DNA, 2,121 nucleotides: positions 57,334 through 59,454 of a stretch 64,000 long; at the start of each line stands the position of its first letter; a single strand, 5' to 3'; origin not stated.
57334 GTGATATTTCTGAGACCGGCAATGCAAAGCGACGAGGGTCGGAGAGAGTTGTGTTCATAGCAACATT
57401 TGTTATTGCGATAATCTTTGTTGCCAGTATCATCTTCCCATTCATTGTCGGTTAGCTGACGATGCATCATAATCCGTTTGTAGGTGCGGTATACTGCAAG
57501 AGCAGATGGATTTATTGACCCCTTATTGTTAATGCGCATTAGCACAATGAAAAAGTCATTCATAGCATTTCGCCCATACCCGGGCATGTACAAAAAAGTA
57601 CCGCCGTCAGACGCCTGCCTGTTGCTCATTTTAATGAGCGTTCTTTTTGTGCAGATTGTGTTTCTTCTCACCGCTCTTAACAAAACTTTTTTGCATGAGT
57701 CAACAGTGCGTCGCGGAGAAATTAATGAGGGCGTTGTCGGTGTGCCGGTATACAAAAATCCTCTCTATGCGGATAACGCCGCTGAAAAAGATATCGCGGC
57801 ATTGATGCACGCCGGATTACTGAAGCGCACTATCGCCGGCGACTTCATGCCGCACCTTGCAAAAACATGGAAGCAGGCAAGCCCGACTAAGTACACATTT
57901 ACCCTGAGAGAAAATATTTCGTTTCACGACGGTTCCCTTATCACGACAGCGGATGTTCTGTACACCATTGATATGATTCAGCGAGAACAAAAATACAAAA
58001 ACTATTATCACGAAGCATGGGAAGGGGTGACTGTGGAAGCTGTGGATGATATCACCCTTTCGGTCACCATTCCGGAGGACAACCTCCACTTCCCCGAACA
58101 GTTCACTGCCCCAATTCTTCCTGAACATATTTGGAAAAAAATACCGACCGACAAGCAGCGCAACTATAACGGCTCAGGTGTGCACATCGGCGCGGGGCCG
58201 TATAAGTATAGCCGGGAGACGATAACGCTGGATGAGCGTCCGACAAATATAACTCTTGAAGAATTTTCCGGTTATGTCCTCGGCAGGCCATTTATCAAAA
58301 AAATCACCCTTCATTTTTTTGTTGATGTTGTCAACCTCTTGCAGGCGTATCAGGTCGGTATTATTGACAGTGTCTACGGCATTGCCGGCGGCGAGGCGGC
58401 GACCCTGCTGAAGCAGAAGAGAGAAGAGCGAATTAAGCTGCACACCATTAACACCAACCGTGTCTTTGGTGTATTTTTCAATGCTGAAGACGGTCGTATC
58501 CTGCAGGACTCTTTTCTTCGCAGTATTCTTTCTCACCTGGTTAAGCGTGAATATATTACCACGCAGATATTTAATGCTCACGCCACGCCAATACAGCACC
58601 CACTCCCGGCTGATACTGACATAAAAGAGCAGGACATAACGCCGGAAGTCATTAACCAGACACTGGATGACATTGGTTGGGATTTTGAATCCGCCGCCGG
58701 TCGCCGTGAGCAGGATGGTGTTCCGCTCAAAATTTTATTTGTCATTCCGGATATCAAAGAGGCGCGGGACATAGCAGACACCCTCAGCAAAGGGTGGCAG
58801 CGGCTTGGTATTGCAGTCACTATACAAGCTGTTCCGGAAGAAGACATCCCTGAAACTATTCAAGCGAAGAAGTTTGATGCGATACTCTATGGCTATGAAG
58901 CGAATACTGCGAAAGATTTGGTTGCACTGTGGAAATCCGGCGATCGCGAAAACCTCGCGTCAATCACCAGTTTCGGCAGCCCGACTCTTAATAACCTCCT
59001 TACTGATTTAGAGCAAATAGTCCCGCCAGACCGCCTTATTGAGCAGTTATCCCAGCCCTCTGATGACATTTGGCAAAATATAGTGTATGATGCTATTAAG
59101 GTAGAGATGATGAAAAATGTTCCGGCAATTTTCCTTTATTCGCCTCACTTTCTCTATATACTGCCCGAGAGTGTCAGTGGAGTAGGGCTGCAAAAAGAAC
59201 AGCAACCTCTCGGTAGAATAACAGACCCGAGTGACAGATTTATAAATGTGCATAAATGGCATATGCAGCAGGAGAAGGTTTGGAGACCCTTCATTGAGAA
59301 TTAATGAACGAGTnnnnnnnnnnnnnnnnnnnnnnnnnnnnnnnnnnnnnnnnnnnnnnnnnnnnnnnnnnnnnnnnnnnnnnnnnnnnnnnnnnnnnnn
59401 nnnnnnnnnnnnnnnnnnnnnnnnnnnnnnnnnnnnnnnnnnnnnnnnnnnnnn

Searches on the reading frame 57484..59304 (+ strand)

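Call 33: search_protein_families(library=pfam, proteins=[window:57484-59304:+], max_evalue=0.001)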
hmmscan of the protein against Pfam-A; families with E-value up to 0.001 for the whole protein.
window:57484-59304:+ (606 aa): 1 family
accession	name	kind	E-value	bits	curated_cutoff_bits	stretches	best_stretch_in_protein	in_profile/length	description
PF00496.27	SBP_bac_5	-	5e-41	141.5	32.4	1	121-482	2-357/368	Bacterial extracellular solute-binding proteins, family 5 Middle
